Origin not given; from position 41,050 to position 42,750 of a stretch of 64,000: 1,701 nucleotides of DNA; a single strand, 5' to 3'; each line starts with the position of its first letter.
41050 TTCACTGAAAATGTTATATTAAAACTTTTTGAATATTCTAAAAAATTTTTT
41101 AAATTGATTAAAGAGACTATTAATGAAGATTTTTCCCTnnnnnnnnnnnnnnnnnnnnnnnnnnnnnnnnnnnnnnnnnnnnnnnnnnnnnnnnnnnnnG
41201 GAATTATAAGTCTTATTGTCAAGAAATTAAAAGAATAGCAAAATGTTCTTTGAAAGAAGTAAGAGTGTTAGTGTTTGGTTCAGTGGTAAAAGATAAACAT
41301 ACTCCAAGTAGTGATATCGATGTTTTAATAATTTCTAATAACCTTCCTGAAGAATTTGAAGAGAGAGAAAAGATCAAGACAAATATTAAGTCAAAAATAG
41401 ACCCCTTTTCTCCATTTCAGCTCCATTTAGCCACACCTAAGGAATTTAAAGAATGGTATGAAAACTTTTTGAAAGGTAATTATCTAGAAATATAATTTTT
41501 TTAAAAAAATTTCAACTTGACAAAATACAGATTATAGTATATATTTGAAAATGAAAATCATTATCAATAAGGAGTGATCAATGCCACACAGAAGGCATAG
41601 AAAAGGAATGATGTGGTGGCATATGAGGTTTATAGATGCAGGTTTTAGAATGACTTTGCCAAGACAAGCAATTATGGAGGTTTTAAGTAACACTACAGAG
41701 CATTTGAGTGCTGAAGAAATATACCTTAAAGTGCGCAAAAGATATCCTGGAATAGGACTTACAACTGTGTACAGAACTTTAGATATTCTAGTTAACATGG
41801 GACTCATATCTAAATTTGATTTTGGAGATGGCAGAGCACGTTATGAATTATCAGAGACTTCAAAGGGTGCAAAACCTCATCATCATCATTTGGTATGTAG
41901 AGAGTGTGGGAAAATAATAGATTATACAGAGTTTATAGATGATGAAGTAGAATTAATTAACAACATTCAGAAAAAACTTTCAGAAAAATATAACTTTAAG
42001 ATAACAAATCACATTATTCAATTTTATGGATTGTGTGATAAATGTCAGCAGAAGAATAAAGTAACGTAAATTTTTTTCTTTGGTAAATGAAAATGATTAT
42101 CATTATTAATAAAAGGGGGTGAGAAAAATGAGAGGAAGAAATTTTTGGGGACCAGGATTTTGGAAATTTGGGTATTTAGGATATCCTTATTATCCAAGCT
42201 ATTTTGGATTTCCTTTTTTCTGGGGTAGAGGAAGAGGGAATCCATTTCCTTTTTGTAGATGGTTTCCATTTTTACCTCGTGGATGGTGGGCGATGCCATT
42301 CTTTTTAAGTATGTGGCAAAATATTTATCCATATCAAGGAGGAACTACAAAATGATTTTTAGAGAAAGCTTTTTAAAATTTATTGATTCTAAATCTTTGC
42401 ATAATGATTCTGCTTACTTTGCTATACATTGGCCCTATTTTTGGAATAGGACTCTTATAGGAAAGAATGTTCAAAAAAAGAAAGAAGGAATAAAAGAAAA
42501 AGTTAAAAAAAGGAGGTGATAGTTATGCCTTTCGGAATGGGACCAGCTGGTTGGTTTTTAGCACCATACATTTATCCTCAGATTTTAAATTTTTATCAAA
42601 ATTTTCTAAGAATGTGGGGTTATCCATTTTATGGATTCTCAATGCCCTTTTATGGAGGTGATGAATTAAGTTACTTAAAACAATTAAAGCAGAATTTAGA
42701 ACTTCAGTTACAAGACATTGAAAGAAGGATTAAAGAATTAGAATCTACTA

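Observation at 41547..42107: Two near-consensus Fur boxes: one autoregulating fur, one heading the small-protein operon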

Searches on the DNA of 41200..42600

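Call 66: search_rna_families(source=window, start=41200, end=42600, threshold=evalue, max_evalue=1)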
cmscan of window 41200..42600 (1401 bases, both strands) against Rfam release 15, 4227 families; matches with E-value up to 1: 1.
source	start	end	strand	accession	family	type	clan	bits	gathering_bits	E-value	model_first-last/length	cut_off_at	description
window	41817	41891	-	RF02480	GlsR14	Gene; snRNA; snoRNA; CD-box;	-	16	90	0.75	1-68/68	no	Small nucleolar RNA GlsR14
